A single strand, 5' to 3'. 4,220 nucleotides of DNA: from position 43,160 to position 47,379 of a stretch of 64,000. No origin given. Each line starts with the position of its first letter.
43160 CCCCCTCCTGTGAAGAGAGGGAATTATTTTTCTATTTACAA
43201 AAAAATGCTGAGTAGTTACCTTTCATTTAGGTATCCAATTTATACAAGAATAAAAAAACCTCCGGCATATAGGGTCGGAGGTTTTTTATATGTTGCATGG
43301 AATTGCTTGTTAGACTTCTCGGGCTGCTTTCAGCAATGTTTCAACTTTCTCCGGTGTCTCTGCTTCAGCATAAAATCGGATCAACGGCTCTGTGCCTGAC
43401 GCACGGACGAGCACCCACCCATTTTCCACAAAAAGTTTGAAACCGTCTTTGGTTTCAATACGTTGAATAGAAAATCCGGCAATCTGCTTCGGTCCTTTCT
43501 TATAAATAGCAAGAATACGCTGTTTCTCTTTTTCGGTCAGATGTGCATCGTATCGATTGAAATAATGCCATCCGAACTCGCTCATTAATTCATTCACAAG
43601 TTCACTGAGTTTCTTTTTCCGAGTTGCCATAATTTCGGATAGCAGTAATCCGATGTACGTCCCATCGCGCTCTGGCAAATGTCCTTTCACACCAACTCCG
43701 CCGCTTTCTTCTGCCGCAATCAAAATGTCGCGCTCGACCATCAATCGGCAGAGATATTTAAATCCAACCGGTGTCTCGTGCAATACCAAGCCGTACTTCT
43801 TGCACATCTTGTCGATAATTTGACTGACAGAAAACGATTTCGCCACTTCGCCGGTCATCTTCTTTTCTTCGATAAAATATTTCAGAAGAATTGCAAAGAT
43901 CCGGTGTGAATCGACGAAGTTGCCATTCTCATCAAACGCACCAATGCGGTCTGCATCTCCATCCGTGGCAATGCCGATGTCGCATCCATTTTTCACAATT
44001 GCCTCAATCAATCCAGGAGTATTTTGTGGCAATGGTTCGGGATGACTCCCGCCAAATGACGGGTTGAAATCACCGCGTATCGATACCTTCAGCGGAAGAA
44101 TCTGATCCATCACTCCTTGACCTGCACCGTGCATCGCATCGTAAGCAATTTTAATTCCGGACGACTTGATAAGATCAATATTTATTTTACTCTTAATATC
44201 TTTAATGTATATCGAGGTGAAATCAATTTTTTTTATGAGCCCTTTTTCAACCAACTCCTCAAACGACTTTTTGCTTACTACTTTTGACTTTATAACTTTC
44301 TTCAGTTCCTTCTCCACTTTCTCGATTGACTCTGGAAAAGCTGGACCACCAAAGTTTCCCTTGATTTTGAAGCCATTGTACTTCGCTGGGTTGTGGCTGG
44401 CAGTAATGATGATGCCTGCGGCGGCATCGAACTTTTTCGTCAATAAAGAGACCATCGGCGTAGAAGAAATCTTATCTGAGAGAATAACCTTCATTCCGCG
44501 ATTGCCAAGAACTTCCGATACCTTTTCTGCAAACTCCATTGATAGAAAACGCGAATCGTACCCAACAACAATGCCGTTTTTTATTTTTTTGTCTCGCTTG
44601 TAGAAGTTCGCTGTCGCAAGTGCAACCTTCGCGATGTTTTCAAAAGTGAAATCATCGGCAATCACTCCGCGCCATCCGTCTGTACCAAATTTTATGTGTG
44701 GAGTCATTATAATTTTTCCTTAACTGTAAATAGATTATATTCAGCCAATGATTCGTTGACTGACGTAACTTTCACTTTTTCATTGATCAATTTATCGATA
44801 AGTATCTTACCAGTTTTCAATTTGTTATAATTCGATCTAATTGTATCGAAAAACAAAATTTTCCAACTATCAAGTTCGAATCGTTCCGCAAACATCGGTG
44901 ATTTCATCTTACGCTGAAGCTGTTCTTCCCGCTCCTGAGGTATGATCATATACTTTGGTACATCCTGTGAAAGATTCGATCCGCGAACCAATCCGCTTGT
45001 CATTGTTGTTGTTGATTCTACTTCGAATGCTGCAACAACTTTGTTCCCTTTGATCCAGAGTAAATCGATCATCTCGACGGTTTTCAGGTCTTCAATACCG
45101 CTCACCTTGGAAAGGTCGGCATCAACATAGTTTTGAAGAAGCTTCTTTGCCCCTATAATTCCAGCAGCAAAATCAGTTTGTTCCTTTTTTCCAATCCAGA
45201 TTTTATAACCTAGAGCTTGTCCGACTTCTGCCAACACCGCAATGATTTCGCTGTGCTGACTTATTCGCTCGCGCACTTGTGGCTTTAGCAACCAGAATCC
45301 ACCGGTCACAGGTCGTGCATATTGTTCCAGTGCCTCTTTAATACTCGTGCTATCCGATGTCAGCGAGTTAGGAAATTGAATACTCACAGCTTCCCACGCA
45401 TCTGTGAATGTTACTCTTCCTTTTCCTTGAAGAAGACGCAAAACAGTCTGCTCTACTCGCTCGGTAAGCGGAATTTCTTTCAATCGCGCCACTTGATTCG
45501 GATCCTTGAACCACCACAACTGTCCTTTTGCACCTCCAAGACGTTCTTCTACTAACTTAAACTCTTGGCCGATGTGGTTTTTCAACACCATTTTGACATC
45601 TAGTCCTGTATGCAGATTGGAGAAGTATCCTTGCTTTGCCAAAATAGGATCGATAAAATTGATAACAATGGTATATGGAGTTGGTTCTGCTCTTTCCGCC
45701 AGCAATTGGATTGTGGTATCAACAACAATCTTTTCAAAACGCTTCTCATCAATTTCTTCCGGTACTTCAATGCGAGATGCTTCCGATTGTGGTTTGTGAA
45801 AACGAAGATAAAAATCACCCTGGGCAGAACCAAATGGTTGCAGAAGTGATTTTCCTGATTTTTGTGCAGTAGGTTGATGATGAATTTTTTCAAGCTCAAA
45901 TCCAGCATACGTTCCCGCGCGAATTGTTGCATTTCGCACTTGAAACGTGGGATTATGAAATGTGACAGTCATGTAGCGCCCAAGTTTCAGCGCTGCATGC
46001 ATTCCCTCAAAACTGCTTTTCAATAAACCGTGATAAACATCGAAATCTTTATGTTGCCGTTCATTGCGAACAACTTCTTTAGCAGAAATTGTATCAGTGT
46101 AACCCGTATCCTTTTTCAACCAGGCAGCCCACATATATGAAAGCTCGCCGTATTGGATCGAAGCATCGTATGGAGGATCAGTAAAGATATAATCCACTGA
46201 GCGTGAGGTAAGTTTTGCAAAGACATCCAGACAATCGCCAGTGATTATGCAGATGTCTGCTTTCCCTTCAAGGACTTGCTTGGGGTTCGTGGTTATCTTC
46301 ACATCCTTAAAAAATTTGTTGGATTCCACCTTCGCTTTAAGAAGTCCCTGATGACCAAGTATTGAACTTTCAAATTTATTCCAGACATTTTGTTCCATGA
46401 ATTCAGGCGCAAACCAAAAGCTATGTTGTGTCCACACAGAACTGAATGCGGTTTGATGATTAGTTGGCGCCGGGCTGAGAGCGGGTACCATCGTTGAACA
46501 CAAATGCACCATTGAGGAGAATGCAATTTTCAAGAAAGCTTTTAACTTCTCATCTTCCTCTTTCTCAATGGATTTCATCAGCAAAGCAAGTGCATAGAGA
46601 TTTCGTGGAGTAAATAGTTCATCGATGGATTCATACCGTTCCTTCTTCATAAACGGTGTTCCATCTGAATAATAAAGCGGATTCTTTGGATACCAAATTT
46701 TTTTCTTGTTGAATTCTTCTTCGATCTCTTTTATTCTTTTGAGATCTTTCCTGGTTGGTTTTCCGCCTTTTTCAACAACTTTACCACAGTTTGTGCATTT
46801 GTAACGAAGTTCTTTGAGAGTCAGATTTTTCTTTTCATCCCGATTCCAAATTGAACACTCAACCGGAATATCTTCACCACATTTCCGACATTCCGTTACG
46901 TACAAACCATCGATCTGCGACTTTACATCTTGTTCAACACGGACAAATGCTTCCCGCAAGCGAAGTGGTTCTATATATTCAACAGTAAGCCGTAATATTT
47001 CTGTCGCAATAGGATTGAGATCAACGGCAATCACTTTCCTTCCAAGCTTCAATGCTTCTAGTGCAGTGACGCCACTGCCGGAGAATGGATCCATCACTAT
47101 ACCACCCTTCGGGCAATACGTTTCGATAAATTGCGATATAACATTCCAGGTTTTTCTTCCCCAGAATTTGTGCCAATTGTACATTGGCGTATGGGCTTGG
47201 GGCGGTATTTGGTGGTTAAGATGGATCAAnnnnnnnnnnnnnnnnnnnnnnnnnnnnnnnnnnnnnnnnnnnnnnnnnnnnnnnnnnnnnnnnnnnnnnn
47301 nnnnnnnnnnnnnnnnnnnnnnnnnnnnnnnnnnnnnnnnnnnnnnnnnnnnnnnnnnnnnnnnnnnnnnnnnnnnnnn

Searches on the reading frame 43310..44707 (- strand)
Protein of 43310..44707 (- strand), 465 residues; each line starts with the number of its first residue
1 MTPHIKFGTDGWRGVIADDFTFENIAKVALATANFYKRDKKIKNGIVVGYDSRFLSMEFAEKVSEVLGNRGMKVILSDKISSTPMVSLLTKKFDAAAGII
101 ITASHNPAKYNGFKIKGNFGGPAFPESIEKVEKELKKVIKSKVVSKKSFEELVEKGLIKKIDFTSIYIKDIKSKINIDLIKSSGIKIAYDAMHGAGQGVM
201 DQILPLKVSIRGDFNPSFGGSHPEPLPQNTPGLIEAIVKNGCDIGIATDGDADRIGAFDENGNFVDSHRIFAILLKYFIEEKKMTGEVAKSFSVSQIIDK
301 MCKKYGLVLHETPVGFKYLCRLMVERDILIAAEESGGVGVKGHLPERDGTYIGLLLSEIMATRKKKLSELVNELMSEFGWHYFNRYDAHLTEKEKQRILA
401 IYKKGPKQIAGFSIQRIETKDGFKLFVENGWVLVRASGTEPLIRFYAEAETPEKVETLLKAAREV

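Call 5: search_protein_families(library=pfam, proteins=[window:43310-44707:-], max_evalue=0.01)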
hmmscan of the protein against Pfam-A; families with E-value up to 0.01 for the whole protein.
window:43310-44707:- (465 aa): 4 families
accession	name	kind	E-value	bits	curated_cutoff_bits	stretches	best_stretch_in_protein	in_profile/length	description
PF02878.22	PGM_PMM_I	-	2.1e-39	134.8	22.5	1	5-138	2-134/138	Phosphoglucomutase/phosphomannomutase, alpha/beta/alpha domain I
PF02880.22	PGM_PMM_III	-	1.1e-27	96.8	20.7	1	266-378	1-115/115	Phosphoglucomutase/phosphomannomutase, alpha/beta/alpha domain III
PF02879.22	PGM_PMM_II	-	2e-22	80.1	29.3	1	167-262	3-103/103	Phosphoglucomutase/phosphomannomutase, alpha/beta/alpha domain II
PF00408.26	PGM_PMM_IV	-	1.3e-12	48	23.1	1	399-463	16-66/68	Phosphoglucomutase/phosphomannomutase, C-terminal domain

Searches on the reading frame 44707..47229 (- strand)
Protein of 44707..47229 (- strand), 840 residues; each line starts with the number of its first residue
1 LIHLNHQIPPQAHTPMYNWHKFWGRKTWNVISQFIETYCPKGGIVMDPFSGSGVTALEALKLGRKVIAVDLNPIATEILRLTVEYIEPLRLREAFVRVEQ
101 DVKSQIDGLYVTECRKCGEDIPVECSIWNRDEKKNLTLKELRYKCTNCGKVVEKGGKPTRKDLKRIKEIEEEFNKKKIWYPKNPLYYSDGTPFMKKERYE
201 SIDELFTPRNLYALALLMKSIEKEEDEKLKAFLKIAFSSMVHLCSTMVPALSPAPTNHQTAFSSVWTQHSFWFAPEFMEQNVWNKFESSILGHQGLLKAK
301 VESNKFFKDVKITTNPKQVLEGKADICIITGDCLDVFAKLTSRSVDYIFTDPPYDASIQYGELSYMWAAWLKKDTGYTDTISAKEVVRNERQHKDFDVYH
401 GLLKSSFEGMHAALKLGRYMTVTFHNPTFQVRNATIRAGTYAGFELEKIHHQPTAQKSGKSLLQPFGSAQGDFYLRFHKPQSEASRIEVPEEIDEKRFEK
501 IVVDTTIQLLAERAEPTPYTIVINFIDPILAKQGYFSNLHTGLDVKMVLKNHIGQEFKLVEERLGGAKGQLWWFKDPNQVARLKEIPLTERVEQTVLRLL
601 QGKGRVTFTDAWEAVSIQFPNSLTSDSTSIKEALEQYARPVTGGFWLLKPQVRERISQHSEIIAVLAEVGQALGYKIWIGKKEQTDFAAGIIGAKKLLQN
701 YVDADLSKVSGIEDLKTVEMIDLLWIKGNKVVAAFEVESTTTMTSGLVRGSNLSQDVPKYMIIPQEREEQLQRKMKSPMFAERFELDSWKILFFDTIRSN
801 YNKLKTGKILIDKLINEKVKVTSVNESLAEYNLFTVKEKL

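Call 5: search_protein_families(library=pfam, proteins=[window:44707-47229:-], max_evalue=0.01)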
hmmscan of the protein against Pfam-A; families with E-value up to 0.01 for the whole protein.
window:44707-47229:- (840 aa): 6 families
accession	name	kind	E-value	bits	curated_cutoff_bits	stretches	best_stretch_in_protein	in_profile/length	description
PF01555.25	N6_N4_Mtase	-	2.2e-14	54.4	26.7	1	28-74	168-214/221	DNA methylase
PF03602.21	Cons_hypoth95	-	1.8e-08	34.7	24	1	41-105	41-103/182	Conserved hypothetical protein 95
PF02086.21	MethyltransfD12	-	2.2e-07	31.3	22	1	32-140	9-125/253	D12 class N6 adenine-specific DNA methyltransferase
PF01170.24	UPF0020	-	0.00048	20.3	22.3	0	42-77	29-64/197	RMKL-like, methyltransferase domain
PF06325.19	PrmA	-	0.0066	16.4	22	0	33-79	153-200/296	Ribosomal protein L11 methyltransferase (PrmA)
PF09445.16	Methyltransf_15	-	0.0068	16.4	22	0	310-354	35-81/165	RNA cap guanine-N2 methyltransferase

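Call 7: search_protein_families(library=ncbifam, proteins=[window:44707-47229:-], max_evalue=0.1)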
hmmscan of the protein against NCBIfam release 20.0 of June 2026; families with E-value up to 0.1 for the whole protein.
window:44707-47229:- (840 aa): 10 families
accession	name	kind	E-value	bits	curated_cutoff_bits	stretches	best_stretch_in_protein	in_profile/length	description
NF008572.0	PRK11524.1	equivalog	8.5e-13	48.1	292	2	322-368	11-57/294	adenine-specific DNA-methyltransferase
NF042963.1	DUF1156_antiphage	equivalog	1.3e-12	46.7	1000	2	44-76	186-218/960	anti-phage-associated DUF1156 domain-containing protein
NF050803.1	DnaMtaseCcrMCaul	equivalog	9.2e-12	44.5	830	2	328-359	6-37/350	adenine-specific DNA-methyltransferase CcrM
NF010253.0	PRK13699.1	subfamily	2.9e-11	43.5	244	2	26-71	148-193/226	DNA methyltransferase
NF011528.0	PRK14968.1-2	equivalog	1.3e-05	24.9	171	1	41-78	38-75/205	putative methyltransferase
TIGR01177.1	TIGR01177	hypoth_equivalog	0.00011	21.6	316.55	1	41-72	182-213/330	TIGR01177 family methyltransferase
NF011529.0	PRK14968.1-3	equivalog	0.0031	17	162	1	41-80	34-73/198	putative methyltransferase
TIGR00095.1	TIGR00095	equivalog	0.0064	16.2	117.5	0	43-85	54-97/194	16S rRNA (guanine(966)-N(2))-methyltransferase RsmD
NF047732.1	tRNAMtaseTrm5bMeth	equivalog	0.017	14.1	500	1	42-103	199-256/337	tRNA (guanine(37)-N1)-methyltransferase Trm5b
NF041820.1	daptide_MTase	equivalog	0.077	12.4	175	0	43-99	38-93/243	daptide-type RiPP biosynthesis methyltransferase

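Call 18: find_related_loci(query=window:44707-47229:-, collection=metagenome_contigs, flank=5000)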
Query window:44707-47229:- (840 aa) in metagenome_contigs; peptide patterns used: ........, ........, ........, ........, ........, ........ (x = any residue, [..] = any of these).
141 stretches matched a pattern; 89 encode a relative of the query (tblastn E <= 1e-3); the best 80 are kept; 80 distinct loci.
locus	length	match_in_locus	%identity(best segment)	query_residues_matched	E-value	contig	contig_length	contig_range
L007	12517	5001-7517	75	3-840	0e+0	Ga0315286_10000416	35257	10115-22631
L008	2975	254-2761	74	3-838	0e+0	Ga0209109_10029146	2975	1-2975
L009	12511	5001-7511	74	1-837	0e+0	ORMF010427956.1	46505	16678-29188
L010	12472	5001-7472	72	3-834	0e+0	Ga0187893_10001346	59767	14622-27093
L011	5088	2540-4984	64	1-816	0e+0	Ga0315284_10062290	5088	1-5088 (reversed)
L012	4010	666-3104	61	1-822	0e+0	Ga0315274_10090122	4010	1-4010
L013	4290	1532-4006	60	3-834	0e+0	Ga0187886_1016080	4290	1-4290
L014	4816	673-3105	61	3-822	0e+0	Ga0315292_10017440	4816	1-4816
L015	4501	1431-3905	60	3-834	0e+0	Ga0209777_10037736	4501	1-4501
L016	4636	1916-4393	60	3-834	0e+0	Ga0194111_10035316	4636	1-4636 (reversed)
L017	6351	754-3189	61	3-822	0e+0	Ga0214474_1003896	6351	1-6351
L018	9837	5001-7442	60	1-822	0e+0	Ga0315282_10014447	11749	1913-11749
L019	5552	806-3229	60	3-818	0e+0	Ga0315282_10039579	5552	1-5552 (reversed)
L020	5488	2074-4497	60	3-818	0e+0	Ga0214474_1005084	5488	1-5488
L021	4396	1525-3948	60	3-818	0e+0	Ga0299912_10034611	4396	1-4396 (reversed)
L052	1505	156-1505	89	3-451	0e+0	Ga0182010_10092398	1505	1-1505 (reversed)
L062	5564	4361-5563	70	1-400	0e+0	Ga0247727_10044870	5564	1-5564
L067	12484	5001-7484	69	3-834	0e+0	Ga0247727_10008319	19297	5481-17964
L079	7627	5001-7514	72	1-838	0e+0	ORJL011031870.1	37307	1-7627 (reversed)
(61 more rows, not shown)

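Call 67: search_protein_families(library=padloc, proteins=[window:44707-47229:-], max_evalue=0.001)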
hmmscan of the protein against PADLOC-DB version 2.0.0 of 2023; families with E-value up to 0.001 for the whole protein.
window:44707-47229:- (840 aa): 62 families (the best 25 are shown)
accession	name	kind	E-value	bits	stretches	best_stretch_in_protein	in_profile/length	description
PDLC02541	PglX|PglXI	-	9.6e-38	127.9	1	157-465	336-609/919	PglXI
PDLC03367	MTase_II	-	2.7e-37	126.4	1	8-477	8-475/633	Type II methyltransferase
PDLC03319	MTase_II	-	4.5e-32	109.5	1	20-426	2-370/503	Type II methyltransferase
PDLC03312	MTase_II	-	6.4e-27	91.7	2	331-461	1116-1245/1344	Type II methyltransferase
PDLC03346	MTase_II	-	2.8e-23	79.6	1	343-462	606-720/1068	Type II methyltransferase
PDLC03371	MTase_II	-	1.8e-17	61.8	2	25-78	194-247/260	Type II methyltransferase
PDLC03322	MTase_II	-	7.3e-17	59.4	2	19-107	39-130/446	Type II methyltransferase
PDLC03265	MTase_II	-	1.7e-15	55.3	2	24-79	269-324/333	Type II methyltransferase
PDLC03299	MTase_II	-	2.5e-14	51.5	2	322-368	11-57/296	Type II methyltransferase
PDLC03387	MTase_II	-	4.5e-14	50.3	2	30-73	222-265/289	Type II methyltransferase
PDLC03228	MTase_II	-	2.2e-13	48.6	2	29-73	151-195/227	Type II methyltransferase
PDLC03320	MTase_II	-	2.3e-13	48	1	25-85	216-276/289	Type II methyltransferase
PDLC03353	MTase_II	-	2.5e-13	48.2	1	33-82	200-249/260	Type II methyltransferase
PDLC03239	MTase_II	-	7.7e-12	42.6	1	20-104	69-155/442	Type II methyltransferase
PDLC03216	MTase_II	-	1.3e-11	42.1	1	327-359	13-45/364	Type II methyltransferase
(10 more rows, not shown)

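Call 70: search_protein_families(library=pfam, proteins=[L079:3844-4869:+], max_evalue=0.001)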
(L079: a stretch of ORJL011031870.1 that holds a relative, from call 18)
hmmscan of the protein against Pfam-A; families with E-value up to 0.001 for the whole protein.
L079:3844-4869:+ (341 aa): 1 family
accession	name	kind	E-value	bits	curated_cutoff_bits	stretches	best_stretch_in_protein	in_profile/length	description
PF07396.17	Porin_O_P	-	3e-11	43.6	20.9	1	66-196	28-168/370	Phosphate-selective porin O and P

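Call 74: find_encoding_contigs(protein=window:44710-47184:-, flank=4000, max_places=8)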
Protein window:44710-47184:- (825 aa): 9 contigs read that carry it; 4 places shown.
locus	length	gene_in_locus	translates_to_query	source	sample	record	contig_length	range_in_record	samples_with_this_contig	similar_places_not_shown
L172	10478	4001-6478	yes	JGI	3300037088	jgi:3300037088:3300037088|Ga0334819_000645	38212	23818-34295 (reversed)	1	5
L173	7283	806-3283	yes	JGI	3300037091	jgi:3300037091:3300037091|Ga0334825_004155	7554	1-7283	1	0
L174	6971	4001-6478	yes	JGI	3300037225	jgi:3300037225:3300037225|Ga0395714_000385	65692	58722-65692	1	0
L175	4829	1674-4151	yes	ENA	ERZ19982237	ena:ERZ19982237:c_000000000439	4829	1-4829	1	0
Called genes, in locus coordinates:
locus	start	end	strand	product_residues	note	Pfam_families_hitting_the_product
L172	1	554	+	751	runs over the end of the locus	PF07719:TPR_2 (faint), PF12895:ANAPC3 (faint)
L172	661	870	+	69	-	PF20095:DUF6485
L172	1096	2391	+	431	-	PF03952:Enolase_N, PF00113:Enolase_C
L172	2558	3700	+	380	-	PF02518:HATPase_c, PF14501:HATPase_c_5 (weak)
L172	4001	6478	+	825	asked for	PF01555:N6_N4_Mtase, PF02086:MethyltransfD12 (weak), PF03602:Cons_hypoth95 (faint), PF27126:NmeDI_C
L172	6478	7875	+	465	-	PF02878:PGM_PMM_I, PF02879:PGM_PMM_II, PF02880:PGM_PMM_III, PF00408:PGM_PMM_IV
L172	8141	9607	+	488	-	PF01938:TRAM, PF05958:tRNA_U5-meth_tr, PF03602:Cons_hypoth95 (faint), PF13649:Methyltransf_25 (weak), PF13847:Methyltransf_31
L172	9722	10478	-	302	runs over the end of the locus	PF02129:Peptidase_S15, PF00561:Abhydrolase_1, PF12146:Hydrolase_4, PF12697:Abhydrolase_6, PF00326:Peptidase_S9 (weak), PF01738:DLH (weak), PF08840:BAAT_C (weak), PF10142:PhoPQ_related (weak), +2 more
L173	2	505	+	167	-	?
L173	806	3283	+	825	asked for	PF01555:N6_N4_Mtase, PF02086:MethyltransfD12 (weak), PF03602:Cons_hypoth95 (faint), PF27126:NmeDI_C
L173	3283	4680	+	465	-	PF02878:PGM_PMM_I, PF02879:PGM_PMM_II, PF02880:PGM_PMM_III, PF00408:PGM_PMM_IV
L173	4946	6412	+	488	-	PF01938:TRAM, PF05958:tRNA_U5-meth_tr, PF03602:Cons_hypoth95 (faint), PF13649:Methyltransf_25 (weak), PF13847:Methyltransf_31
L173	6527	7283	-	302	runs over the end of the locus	PF02129:Peptidase_S15, PF00561:Abhydrolase_1, PF12146:Hydrolase_4, PF12697:Abhydrolase_6, PF00326:Peptidase_S9 (weak), PF01738:DLH (weak), PF08840:BAAT_C (weak), PF10142:PhoPQ_related (weak), +2 more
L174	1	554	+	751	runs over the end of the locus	PF07719:TPR_2 (faint), PF12895:ANAPC3 (faint)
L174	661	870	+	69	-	PF20095:DUF6485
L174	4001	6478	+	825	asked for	PF01555:N6_N4_Mtase, PF02086:MethyltransfD12 (weak), PF03602:Cons_hypoth95 (faint), PF27126:NmeDI_C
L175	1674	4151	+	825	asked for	PF01555:N6_N4_Mtase, PF02086:MethyltransfD12 (weak), PF03602:Cons_hypoth95 (faint), PF27126:NmeDI_C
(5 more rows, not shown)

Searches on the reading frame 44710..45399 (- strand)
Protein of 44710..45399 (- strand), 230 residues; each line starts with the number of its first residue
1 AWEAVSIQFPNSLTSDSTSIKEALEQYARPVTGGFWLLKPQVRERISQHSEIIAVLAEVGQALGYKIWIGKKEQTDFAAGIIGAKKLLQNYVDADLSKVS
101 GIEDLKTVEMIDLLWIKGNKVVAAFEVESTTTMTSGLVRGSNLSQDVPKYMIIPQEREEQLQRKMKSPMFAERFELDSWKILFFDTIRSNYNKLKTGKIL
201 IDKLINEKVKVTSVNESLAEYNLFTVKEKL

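Call 50: search_protein_families(library=pfam, proteins=[window:44710-45399:-], max_evalue=10)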
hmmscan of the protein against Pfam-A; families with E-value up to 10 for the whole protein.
window:44710-45399:- (230 aa): 0 families

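Call 68: search_solved_structures(query=window:44710-45399:-, max_evalue=1)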
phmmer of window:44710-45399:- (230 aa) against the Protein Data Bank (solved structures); distinct sequences matched with E-value up to 1: 5.
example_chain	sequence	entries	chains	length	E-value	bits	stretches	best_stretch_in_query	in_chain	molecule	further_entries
5il7_A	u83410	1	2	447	0.013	18.4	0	94-146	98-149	Rab family protein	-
8r4b_A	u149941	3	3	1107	0.1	15.4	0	94-147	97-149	Rab family protein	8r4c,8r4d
6hlu_A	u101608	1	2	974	0.1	15.4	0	94-147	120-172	Rab family protein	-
4qze_A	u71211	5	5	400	0.89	12.3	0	120-204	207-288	DNA nucleotidylexotransferase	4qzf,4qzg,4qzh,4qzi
4qzc_A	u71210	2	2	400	0.98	12.2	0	120-204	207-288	DNA nucleotidylexotransferase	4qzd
